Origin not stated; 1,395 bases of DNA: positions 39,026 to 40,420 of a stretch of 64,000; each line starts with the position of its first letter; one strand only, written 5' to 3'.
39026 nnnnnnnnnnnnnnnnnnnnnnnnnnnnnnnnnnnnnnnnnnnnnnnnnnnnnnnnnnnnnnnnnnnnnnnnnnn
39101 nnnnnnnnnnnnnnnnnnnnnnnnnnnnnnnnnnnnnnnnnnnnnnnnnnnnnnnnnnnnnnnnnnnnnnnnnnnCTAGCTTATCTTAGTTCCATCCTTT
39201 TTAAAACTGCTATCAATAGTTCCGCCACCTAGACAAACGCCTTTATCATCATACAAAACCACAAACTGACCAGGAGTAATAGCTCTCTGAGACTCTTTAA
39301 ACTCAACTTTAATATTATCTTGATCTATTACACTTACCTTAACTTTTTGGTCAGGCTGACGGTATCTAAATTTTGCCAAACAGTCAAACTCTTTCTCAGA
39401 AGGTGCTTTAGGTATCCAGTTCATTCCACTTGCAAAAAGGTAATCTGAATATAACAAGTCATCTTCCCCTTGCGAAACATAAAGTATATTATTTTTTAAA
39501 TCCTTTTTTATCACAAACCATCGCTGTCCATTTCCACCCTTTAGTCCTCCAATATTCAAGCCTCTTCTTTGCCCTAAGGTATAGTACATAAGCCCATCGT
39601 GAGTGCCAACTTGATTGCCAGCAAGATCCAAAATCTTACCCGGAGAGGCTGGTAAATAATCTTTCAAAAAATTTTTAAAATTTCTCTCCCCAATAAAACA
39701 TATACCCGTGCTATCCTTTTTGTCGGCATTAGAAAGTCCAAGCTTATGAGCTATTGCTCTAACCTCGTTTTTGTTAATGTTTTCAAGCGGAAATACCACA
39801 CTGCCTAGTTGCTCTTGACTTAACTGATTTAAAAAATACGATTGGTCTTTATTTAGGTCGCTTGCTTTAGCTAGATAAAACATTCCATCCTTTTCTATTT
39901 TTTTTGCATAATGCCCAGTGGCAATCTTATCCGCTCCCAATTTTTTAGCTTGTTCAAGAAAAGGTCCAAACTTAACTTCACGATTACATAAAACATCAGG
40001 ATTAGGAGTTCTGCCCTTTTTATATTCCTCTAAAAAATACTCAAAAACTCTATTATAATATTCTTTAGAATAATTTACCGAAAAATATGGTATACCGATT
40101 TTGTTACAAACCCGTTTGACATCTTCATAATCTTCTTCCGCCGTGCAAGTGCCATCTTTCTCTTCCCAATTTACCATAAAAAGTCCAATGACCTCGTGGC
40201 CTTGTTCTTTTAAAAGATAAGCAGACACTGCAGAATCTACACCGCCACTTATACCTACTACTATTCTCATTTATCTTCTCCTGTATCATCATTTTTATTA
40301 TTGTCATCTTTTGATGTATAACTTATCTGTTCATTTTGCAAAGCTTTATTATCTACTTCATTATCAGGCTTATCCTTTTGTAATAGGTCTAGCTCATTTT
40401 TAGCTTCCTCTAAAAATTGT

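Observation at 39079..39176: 98-nt four-way-junction palindrome with only Watson-Crick pairs, fused to the mnmA stop codon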

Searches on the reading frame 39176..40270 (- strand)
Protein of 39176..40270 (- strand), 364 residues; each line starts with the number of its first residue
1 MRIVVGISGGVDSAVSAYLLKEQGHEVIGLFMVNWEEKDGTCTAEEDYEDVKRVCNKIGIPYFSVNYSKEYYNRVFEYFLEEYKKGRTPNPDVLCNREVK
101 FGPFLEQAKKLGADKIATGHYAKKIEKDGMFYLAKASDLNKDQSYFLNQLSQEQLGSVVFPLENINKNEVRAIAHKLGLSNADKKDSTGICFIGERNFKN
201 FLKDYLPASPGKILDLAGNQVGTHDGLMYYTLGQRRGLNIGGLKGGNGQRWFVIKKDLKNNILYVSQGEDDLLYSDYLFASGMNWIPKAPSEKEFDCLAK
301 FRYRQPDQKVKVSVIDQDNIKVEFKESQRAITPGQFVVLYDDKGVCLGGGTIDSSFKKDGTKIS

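Call 13: find_encoding_contigs(protein=window:39176-40270:-, flank=3000, max_places=10)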
Protein window:39176-40270:- (364 aa): 3 contigs read that carry it; 1 place shown.
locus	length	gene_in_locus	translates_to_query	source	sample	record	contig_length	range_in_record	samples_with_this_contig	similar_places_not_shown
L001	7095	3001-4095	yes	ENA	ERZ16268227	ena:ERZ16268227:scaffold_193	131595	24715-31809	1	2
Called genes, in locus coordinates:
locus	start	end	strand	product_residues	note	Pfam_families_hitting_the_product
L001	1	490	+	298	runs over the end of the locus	PF02163:Peptidase_M50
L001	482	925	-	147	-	-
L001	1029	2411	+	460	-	PF07719:TPR_2 (weak)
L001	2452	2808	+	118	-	PF05154:TM2 (weak)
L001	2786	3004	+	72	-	-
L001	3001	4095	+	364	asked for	PF01171:ATP_bind_3, PF02540:NAD_synthase (weak), PF03054:tRNA_Me_trans, PF06508:QueC (weak), PF20259:tRNA_Me_trans_M, PF20258:tRNA_Me_trans_C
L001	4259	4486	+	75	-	PF04070:DUF378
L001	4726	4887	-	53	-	PF14168:YjzC (weak)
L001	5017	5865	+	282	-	PF02645:DegV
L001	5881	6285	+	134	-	PF11969:DcpS_C, PF01230:HIT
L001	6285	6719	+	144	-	PF00075:RNase_H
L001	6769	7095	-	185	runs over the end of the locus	PF14277:DUF4364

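Call 14: find_homologous_proteins(query=window:39176-40270:-, max_evalue=1e-50)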
Query window:39176-40270:- (364 aa): 8000 proteins with E <= 1e-50 among 8000 candidates; the best 120 are listed.
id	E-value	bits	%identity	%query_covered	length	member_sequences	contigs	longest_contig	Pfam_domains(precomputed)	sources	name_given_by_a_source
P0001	3.6e-221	752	89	100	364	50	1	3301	PF20259.4,PF03054.23,PF06508.20,PF02568.21,PF01171.27,PF20258.5,PF02540.24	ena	-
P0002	5.6e-220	748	88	100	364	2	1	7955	PF20259.4,PF03054.23,PF06508.20,PF02568.21,PF01171.27,PF20258.5,PF02540.24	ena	-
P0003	2.2e-219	746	88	100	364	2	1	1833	PF20259.4,PF03054.23,PF06508.20,PF01171.27,PF20258.5,PF02540.24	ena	-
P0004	7.8e-217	737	87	100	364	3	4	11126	PF20259.4,PF03054.23,PF01171.27,PF20258.5,PF02540.24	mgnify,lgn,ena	mgnify:FL=1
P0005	3.9e-216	735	86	100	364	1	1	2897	PF20259.4,PF03054.23,PF01171.27,PF20258.5,PF02540.24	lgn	-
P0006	1.8e-215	733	87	100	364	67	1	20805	PF20259.4,PF03054.23,PF06508.20,PF01171.27,PF20258.5,PF02540.24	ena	-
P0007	7.3e-215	731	87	100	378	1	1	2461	PF00733.28,PF20259.4,PF03054.23,PF06508.20,PF02568.21,PF01171.27,PF20258.5,PF02540.24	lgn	-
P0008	4.5e-214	728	87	100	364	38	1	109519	PF20259.4,PF03054.23,PF06508.20,PF02568.21,PF01171.27,PF20258.5,PF02540.24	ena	-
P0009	1.2e-212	724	85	100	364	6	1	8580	PF20259.4,PF03054.23,PF01171.27,PF20258.5,PF02540.24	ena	-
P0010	1.0e-209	714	84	100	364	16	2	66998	PF20259.4,PF03054.23,PF01171.27,PF20258.5,PF02540.24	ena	-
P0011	2.3e-209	713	83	100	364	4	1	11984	PF20259.4,PF03054.23,PF06508.20,PF02568.21,PF01171.27,PF20258.5,PF02540.24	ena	-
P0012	4.7e-209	712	85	98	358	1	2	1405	PF00733.28,PF20259.4,PF03054.23,PF06508.20,PF01171.27,PF20258.5,PF02540.24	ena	-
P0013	7.2e-209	711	85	98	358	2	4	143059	PF00733.28,PF20259.4,PF03054.23,PF06508.20,PF02568.21,PF01171.27,PF20258.5,PF02540.24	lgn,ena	-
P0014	1.2e-208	710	84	100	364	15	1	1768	PF20259.4,PF03054.23,PF01171.27,PF20258.5,PF02540.24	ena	-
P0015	4.0e-208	709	84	100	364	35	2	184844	PF20259.4,PF03054.23,PF06508.20,PF01171.27,PF20258.5,PF02540.24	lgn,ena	-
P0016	1.7e-206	703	84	99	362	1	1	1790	PF20259.4,PF03054.23,PF06508.20,PF01171.27,PF20258.5,PF02540.24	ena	-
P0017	8.3e-206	701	83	100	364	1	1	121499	PF20259.4,PF03054.23,PF06508.20,PF02568.21,PF01171.27,PF20258.5,PF02540.24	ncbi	-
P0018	2.0e-205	700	85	98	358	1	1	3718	PF20259.4,PF03054.23,PF06508.20,PF01171.27,PF20258.5,PF02540.24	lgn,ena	-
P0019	3.1e-205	699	84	98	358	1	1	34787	PF20259.4,PF03054.23,PF01171.27,PF20258.5,PF02540.24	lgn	-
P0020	5.6e-205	698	84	98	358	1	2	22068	PF20259.4,PF03054.23,PF06508.20,PF01171.27,PF20258.5,PF02540.24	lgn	-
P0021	7.2e-205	698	84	98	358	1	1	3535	PF20259.4,PF03054.23,PF01171.27,PF20258.5,PF02540.24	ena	-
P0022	7.8e-205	698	83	100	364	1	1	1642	PF20259.4,PF03054.23,PF06508.20,PF20258.5,PF02540.24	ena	-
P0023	9.0e-205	698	84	98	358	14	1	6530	PF20259.4,PF03054.23,PF01171.27,PF20258.5,PF02540.24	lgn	-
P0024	1.1e-204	697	84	98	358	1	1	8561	PF20259.4,PF03054.23,PF01171.27,PF20258.5,PF02540.24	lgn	-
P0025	1.2e-204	697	83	98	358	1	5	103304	PF20259.4,PF03054.23,PF06508.20,PF01171.27,PF20258.5,PF02540.24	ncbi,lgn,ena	-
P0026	1.3e-204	697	83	98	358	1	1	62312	PF20259.4,PF03054.23,PF06508.20,PF01171.27,PF20258.5,PF02540.24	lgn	-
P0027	1.4e-204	697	83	100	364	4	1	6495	PF20259.4,PF03054.23,PF06508.20,PF02568.21,PF01171.27,PF20258.5,PF02540.24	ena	-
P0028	1.4e-204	697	84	98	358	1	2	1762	PF20259.4,PF03054.23,PF02568.21,PF01171.27,PF20258.5,PF02540.24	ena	-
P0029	2.6e-204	696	84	98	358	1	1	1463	PF20259.4,PF03054.23,PF02568.21,PF01171.27,PF20258.5,PF02540.24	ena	-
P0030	4.0e-204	696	84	98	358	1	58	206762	PF20259.4,PF03054.23,PF06508.20,PF02568.21,PF01171.27,PF20258.5,PF02540.24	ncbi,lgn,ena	-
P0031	4.8e-204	695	84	98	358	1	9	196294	PF20259.4,PF03054.23,PF06508.20,PF01171.27,PF20258.5,PF02540.24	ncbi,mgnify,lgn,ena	mgnify:CR=1 FL=1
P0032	5.5e-204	695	84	98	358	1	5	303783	PF20259.4,PF03054.23,PF06508.20,PF02568.21,PF01171.27,PF20258.5,PF02540.24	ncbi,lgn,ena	-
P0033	6.4e-204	695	83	98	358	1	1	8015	PF20259.4,PF03054.23,PF01171.27,PF20258.5,PF02540.24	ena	-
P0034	7.6e-204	695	84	98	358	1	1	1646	PF20259.4,PF03054.23,PF01171.27,PF20258.5,PF02540.24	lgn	-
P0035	1.1e-203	694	84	98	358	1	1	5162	PF20259.4,PF03054.23,PF02568.21,PF01171.27,PF20258.5,PF02540.24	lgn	-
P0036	1.2e-203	694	83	98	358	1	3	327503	PF20259.4,PF03054.23,PF06508.20,PF01171.27,PF20258.5,PF02540.24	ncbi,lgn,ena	-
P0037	1.3e-203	694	84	98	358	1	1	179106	PF20259.4,PF03054.23,PF02568.21,PF01171.27,PF20258.5,PF02540.24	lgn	-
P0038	1.4e-203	694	80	100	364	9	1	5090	PF20259.4,PF03054.23,PF01171.27,PF20258.5,PF02540.24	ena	-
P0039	2.3e-203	693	84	98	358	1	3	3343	PF20259.4,PF03054.23,PF06508.20,PF02568.21,PF01171.27,PF20258.5,PF02540.24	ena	-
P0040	2.5e-203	693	84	98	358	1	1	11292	PF20259.4,PF03054.23,PF06508.20,PF01171.27,PF20258.5,PF02540.24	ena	-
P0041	3.3e-203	693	84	98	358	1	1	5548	PF20259.4,PF03054.23,PF06508.20,PF02568.21,PF01171.27,PF20258.5,PF02540.24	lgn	-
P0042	4.0e-203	692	84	98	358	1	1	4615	PF20259.4,PF03054.23,PF02568.21,PF01171.27,PF20258.5,PF02540.24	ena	-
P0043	5.0e-203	692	84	98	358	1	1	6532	PF20259.4,PF03054.23,PF02568.21,PF01171.27,PF20258.5,PF02540.24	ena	-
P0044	6.4e-203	692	84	98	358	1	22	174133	PF20259.4,PF03054.23,PF06508.20,PF02568.21,PF01171.27,PF20258.5,PF02540.24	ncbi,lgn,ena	-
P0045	7.0e-203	691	83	98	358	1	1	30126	PF20259.4,PF03054.23,PF02568.21,PF01171.27,PF20258.5,PF02540.24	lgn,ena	-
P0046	7.8e-203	691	83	98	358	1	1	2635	PF20259.4,PF03054.23,PF02568.21,PF01171.27,PF20258.5,PF02540.24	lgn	-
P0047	7.9e-203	691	83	98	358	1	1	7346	PF20259.4,PF03054.23,PF06508.20,PF01171.27,PF20258.5,PF02540.24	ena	-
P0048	1.3e-202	691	83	98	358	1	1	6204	PF20259.4,PF03054.23,PF06508.20,PF01171.27,PF20258.5,PF02540.24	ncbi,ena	-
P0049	1.5e-202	690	84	98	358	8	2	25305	PF20259.4,PF03054.23,PF02568.21,PF01171.27,PF20258.5,PF02540.24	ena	-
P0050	2.3e-202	690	84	98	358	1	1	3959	PF20259.4,PF03054.23,PF06508.20,PF02568.21,PF01171.27,PF20258.5,PF02540.24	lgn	-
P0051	2.4e-202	690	83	98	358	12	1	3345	PF20259.4,PF03054.23,PF01171.27,PF20258.5,PF02540.24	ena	-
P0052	2.4e-202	690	84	98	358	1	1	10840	PF20259.4,PF03054.23,PF02568.21,PF01171.27,PF20258.5,PF02540.24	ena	-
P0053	2.7e-202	690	83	98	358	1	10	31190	PF20259.4,PF03054.23,PF02568.21,PF01171.27,PF20258.5,PF02540.24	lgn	-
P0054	2.9e-202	689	83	98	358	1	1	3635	PF20259.4,PF03054.23,PF02568.21,PF01171.27,PF20258.5,PF02540.24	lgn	-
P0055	3.2e-202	689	83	98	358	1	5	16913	PF20259.4,PF03054.23,PF01171.27,PF20258.5,PF02540.24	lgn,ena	-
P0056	5.7e-202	688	82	99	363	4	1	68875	PF20259.4,PF03054.23,PF01171.27,PF20258.5,PF02540.24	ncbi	-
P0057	6.6e-202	688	84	98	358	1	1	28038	PF20259.4,PF03054.23,PF06508.20,PF02568.21,PF01171.27,PF20258.5,PF02540.24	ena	-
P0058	6.9e-202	688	84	98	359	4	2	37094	PF20259.4,PF03054.23,PF06508.20,PF02568.21,PF01171.27,PF20258.5,PF02540.24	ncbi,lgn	-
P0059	7.9e-202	688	82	98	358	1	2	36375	PF20259.4,PF03054.23,PF06508.20,PF02568.21,PF01171.27,PF20258.5,PF02540.24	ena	-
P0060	1.1e-201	688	83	98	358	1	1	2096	PF20259.4,PF03054.23,PF02568.21,PF01171.27,PF20258.5,PF02540.24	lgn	-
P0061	1.4e-201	687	83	98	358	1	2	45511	PF20259.4,PF03054.23,PF02568.21,PF01171.27,PF20258.5,PF02540.24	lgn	-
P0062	1.5e-201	687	83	98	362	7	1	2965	PF20259.4,PF03054.23,PF01171.27,PF20258.5,PF02540.24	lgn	-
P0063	1.7e-201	687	82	98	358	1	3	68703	PF20259.4,PF03054.23,PF06508.20,PF02568.21,PF01171.27,PF20258.5,PF02540.24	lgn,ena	-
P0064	2.0e-201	687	83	98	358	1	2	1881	PF20259.4,PF03054.23,PF02568.21,PF01171.27,PF20258.5,PF02540.24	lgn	-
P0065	5.3e-201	685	83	98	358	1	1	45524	PF20259.4,PF03054.23,PF02568.21,PF01171.27,PF20258.5,PF02540.24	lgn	-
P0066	6.6e-201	685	82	98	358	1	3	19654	PF20259.4,PF03054.23,PF06508.20,PF02568.21,PF01171.27,PF20258.5,PF02540.24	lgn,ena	-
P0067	8.2e-201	685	82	98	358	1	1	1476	PF20259.4,PF03054.23,PF02568.21,PF01171.27,PF20258.5,PF02540.24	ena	-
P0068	8.3e-201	685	82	98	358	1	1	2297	PF20259.4,PF03054.23,PF06508.20,PF02568.21,PF01171.27,PF20258.5,PF02540.24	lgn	-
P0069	1.0e-200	684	82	98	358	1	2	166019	PF20259.4,PF03054.23,PF02568.21,PF01171.27,PF20258.5,PF02540.24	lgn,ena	-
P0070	1.3e-200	684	83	98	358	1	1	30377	PF20259.4,PF03054.23,PF01171.27,PF20258.5,PF02540.24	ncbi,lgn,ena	-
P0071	1.6e-200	684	83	98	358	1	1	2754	PF20259.4,PF03054.23,PF01171.27,PF20258.5,PF02540.24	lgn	-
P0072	1.6e-200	684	83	98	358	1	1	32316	PF20259.4,PF03054.23,PF01171.27,PF20258.5,PF02540.24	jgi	-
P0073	2.6e-200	683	84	97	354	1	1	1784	PF20259.4,PF03054.23,PF01171.27,PF20258.5,PF02540.24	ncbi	-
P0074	2.7e-200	683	83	98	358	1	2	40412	PF20259.4,PF03054.23,PF02568.21,PF01171.27,PF20258.5,PF02540.24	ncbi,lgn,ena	-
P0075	2.7e-200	683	83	98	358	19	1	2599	PF20259.4,PF03054.23,PF02568.21,PF01171.27,PF20258.5,PF02540.24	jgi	-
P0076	3.8e-200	682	83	98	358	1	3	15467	PF20259.4,PF03054.23,PF02568.21,PF01171.27,PF20258.5,PF02540.24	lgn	-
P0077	4.7e-200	682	82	98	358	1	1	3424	PF00733.28,PF20259.4,PF03054.23,PF01171.27,PF20258.5,PF02540.24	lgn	-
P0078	5.2e-200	682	82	98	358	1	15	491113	PF20259.4,PF03054.23,PF01171.27,PF20258.5,PF02540.24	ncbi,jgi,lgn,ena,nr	ncbi:MAG: tRNA 2-thiouridine(34) synthase MnmA [Clostridiales bacterium]|nr:tRNA 2-thiouridine(34) s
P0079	5.3e-200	682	82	98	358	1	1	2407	PF20259.4,PF03054.23,PF02568.21,PF01171.27,PF20258.5,PF02540.24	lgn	-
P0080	5.8e-200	682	82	98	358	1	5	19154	PF20259.4,PF03054.23,PF01171.27,PF20258.5,PF02540.24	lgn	-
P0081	5.9e-200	682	81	98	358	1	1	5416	PF20259.4,PF03054.23,PF06508.20,PF02568.21,PF01171.27,PF20258.5,PF02540.24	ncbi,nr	ncbi:MAG: tRNA 2-thiouridine(34) synthase MnmA [Clostridia bacterium]|nr:tRNA 2-thiouridine(34) synt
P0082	7.4e-200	681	81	98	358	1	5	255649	PF20259.4,PF03054.23,PF06508.20,PF01171.27,PF20258.5,PF02540.24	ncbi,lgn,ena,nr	ncbi:MAG: tRNA 2-thiouridine(34) synthase MnmA [Clostridia bacterium]|nr:tRNA 2-thiouridine(34) synt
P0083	8.2e-200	681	83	98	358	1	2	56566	PF20259.4,PF03054.23,PF01171.27,PF20258.5,PF02540.24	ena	-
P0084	9.0e-200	681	83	98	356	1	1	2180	PF20259.4,PF03054.23,PF06508.20,PF02568.21,PF01171.27,PF20258.5,PF02540.24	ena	-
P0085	9.4e-200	681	81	98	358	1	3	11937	PF00733.28,PF20259.4,PF03054.23,PF02568.21,PF01171.27,PF20258.5,PF02540.24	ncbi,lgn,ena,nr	ncbi:MAG: tRNA 2-thiouridine(34) synthase MnmA [Clostridia bacterium]|nr:tRNA 2-thiouridine(34) synt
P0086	1.4e-199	681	83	98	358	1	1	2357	PF20259.4,PF03054.23,PF02568.21,PF01171.27,PF20258.5,PF02540.24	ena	-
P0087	1.7e-199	680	81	100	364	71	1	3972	PF20259.4,PF03054.23,PF01171.27,PF20258.5,PF02540.24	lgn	-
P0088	1.8e-199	680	81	98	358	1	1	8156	PF00733.28,PF20259.4,PF03054.23,PF02568.21,PF01171.27,PF20258.5,PF02540.24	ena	-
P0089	1.9e-199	680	82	100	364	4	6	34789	PF20259.4,PF03054.23,PF01171.27,PF20258.5,PF02540.24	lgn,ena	-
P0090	2.3e-199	680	82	98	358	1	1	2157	PF20259.4,PF03054.23,PF06508.20,PF02568.21,PF01171.27,PF20258.5,PF02540.24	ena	-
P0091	2.7e-199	680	81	94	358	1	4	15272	PF20259.4,PF03054.23,PF01171.27,PF20258.5,PF02540.24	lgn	-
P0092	3.3e-199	679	82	98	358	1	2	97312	PF20259.4,PF03054.23,PF06508.20,PF02568.21,PF01171.27,PF20258.5,PF02540.24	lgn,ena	-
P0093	3.4e-199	679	82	98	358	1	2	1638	PF00733.28,PF20259.4,PF03054.23,PF06508.20,PF01171.27,PF20258.5,PF02540.24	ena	-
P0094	5.2e-199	679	82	98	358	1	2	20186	PF00733.28,PF20259.4,PF03054.23,PF06508.20,PF02568.21,PF01171.27,PF20258.5,PF02540.24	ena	-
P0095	5.8e-199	679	82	98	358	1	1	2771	PF20259.4,PF03054.23,PF06508.20,PF02568.21,PF01171.27,PF20258.5,PF02540.24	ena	-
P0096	9.1e-199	678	81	98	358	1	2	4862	PF20259.4,PF03054.23,PF02568.21,PF01171.27,PF20258.5,PF02540.24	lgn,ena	-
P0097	1.1e-198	678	82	98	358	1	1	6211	PF20259.4,PF03054.23,PF02568.21,PF01171.27,PF20258.5,PF02540.24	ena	-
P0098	1.3e-198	677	81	98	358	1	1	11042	PF20259.4,PF03054.23,PF06508.20,PF02568.21,PF01171.27,PF20258.5,PF02540.24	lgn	-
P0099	1.4e-198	677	82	98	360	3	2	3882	PF20259.4,PF03054.23,PF01171.27,PF20258.5,PF02540.24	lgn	-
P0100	1.8e-198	677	81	98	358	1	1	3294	PF00733.28,PF20259.4,PF03054.23,PF01171.27,PF20258.5,PF02540.24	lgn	-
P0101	2.1e-198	677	82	98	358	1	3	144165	PF20259.4,PF03054.23,PF06508.20,PF02568.21,PF01171.27,PF20258.5,PF02540.24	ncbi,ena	-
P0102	2.3e-198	677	81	98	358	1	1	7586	PF20259.4,PF03054.23,PF06508.20,PF02568.21,PF01171.27,PF20258.5,PF02540.24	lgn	-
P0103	2.5e-198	676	82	98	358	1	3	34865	PF20259.4,PF03054.23,PF02568.21,PF01171.27,PF20258.5,PF02540.24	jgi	-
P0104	3.4e-198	676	81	98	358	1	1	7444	PF20259.4,PF03054.23,PF02568.21,PF01171.27,PF20258.5,PF02540.24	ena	-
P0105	3.6e-198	676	80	100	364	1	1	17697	PF20259.4,PF03054.23,PF20258.5,PF02540.24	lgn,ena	-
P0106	6.6e-198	675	80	98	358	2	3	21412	PF20259.4,PF03054.23,PF02568.21,PF01171.27,PF20258.5,PF02540.24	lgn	-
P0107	1.3e-197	674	81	98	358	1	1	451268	PF20259.4,PF03054.23,PF06508.20,PF02568.21,PF01171.27,PF20258.5,PF02540.24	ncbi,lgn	-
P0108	2.0e-197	673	82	98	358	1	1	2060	PF20259.4,PF03054.23,PF06508.20,PF02568.21,PF01171.27,PF20258.5,PF02540.24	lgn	-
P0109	2.1e-197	673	80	98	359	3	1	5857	PF20259.4,PF03054.23,PF01171.27,PF20258.5,PF02540.24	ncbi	-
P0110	2.2e-197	673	81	98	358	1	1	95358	PF20259.4,PF03054.23,PF01171.27,PF20258.5,PF02540.24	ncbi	-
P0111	2.2e-197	673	81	98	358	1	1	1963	PF20259.4,PF03054.23,PF01171.27,PF20258.5,PF02540.24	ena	-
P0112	2.2e-197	673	81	94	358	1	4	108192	PF20259.4,PF03054.23,PF02568.21,PF01171.27,PF20258.5,PF02540.24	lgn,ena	-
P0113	2.8e-197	673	81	98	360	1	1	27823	PF20259.4,PF03054.23,PF06508.20,PF02568.21,PF01171.27,PF20258.5,PF02540.24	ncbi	-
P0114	3.3e-197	673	81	98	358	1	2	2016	PF20259.4,PF03054.23,PF06508.20,PF01171.27,PF20258.5,PF02540.24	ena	-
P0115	5.9e-197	672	80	98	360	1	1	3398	PF20259.4,PF03054.23,PF06508.20,PF02568.21,PF01171.27,PF20258.5,PF02540.24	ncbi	-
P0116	7.3e-197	672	81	98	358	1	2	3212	PF20259.4,PF03054.23,PF06508.20,PF02568.21,PF01171.27,PF20258.5,PF02540.24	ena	-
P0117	7.5e-197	672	79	100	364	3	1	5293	PF20259.4,PF03054.23,PF02568.21,PF01171.27,PF20258.5,PF02540.24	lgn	-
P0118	8.0e-197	672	81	98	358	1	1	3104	PF20259.4,PF03054.23,PF06508.20,PF02568.21,PF01171.27,PF20258.5,PF02540.24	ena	-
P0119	8.0e-197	672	79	98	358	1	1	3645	PF20259.4,PF03054.23,PF01171.27,PF20258.5,PF02540.24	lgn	-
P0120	8.0e-197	672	81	98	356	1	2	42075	PF20259.4,PF03054.23,PF06508.20,PF02568.21,PF01171.27,PF20258.5,PF02540.24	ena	-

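Call 15: find_encoding_contigs(protein=P0001, flank=1500, max_places=3)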
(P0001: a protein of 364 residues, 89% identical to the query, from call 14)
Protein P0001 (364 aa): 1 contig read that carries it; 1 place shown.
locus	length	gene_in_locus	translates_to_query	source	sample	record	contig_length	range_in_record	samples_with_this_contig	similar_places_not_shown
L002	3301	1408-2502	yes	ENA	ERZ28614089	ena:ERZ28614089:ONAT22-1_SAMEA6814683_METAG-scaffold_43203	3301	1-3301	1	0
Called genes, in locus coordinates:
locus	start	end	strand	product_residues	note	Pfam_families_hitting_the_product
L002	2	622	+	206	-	?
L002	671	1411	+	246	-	-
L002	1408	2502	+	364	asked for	PF01171:ATP_bind_3 (weak), PF02540:NAD_synthase (weak), PF02568:ThiI (faint), PF03054:tRNA_Me_trans, PF06508:QueC (faint), PF20259:tRNA_Me_trans_M, PF20258:tRNA_Me_trans_C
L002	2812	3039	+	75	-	PF04070:DUF378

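Call 16: find_encoding_contigs(protein=P0008, flank=1500, max_places=3)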
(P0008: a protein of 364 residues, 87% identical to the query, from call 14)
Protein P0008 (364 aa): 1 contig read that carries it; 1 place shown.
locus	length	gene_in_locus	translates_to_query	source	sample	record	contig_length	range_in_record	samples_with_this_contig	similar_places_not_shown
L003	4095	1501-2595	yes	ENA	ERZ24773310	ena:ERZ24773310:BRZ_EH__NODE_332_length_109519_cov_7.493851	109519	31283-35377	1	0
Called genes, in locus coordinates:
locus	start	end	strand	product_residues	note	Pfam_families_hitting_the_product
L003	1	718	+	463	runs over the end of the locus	PF00515:TPR_1 (weak), PF07719:TPR_2 (weak)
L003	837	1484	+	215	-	-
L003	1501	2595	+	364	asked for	PF01171:ATP_bind_3 (weak), PF02540:NAD_synthase (weak), PF02568:ThiI (faint), PF03054:tRNA_Me_trans, PF06508:QueC (faint), PF20259:tRNA_Me_trans_M, PF20258:tRNA_Me_trans_C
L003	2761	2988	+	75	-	PF04070:DUF378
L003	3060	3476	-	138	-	PF00892:EamA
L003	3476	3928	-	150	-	PF00892:EamA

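Call 17: find_encoding_contigs(protein=P0015, flank=1500, max_places=3)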
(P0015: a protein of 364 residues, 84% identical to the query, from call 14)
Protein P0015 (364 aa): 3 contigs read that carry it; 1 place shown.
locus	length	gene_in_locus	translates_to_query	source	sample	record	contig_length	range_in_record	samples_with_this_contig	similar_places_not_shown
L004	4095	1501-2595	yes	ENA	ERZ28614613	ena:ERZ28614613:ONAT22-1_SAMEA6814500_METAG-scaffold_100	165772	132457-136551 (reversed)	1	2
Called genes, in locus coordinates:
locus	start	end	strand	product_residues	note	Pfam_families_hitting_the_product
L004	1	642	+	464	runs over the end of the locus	-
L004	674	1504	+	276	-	PF05154:TM2 (weak)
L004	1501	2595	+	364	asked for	PF01171:ATP_bind_3 (weak), PF02540:NAD_synthase (weak), PF03054:tRNA_Me_trans, PF06508:QueC (faint), PF20259:tRNA_Me_trans_M, PF20258:tRNA_Me_trans_C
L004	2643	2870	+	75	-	PF04070:DUF378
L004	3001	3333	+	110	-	-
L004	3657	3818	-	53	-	PF14168:YjzC (weak)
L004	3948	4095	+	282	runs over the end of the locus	PF02645:DegV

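Call 18: find_encoding_contigs(protein=P0030, flank=1500, max_places=3)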
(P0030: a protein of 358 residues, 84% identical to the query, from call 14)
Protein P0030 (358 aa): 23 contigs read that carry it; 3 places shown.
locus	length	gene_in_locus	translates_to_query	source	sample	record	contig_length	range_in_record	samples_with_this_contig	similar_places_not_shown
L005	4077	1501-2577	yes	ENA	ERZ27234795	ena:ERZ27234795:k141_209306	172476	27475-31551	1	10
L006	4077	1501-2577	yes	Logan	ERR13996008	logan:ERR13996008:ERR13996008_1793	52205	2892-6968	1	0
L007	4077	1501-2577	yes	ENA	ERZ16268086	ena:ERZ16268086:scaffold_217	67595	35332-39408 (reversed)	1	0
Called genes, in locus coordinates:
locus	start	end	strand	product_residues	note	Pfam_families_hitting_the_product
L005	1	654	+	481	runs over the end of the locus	-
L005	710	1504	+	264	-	PF05154:TM2 (weak)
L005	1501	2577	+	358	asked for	PF01171:ATP_bind_3 (weak), PF02540:NAD_synthase (weak), PF02568:ThiI (faint), PF03054:tRNA_Me_trans, PF06508:QueC (faint), PF20259:tRNA_Me_trans_M, PF20258:tRNA_Me_trans_C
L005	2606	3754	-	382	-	PF13411:MerR_1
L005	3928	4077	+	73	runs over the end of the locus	PF04070:DUF378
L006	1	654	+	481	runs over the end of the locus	-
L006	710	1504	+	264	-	PF05154:TM2 (weak)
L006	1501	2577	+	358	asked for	PF01171:ATP_bind_3 (weak), PF02540:NAD_synthase (weak), PF02568:ThiI (faint), PF03054:tRNA_Me_trans, PF06508:QueC (faint), PF20259:tRNA_Me_trans_M, PF20258:tRNA_Me_trans_C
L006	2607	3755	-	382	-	PF13411:MerR_1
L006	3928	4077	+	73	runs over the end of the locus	PF04070:DUF378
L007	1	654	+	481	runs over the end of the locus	-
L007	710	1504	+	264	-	PF05154:TM2 (weak)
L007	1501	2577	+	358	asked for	PF01171:ATP_bind_3 (weak), PF02540:NAD_synthase (weak), PF02568:ThiI (faint), PF03054:tRNA_Me_trans, PF06508:QueC (faint), PF20259:tRNA_Me_trans_M, PF20258:tRNA_Me_trans_C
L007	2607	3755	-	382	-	PF13411:MerR_1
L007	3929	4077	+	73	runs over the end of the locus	PF04070:DUF378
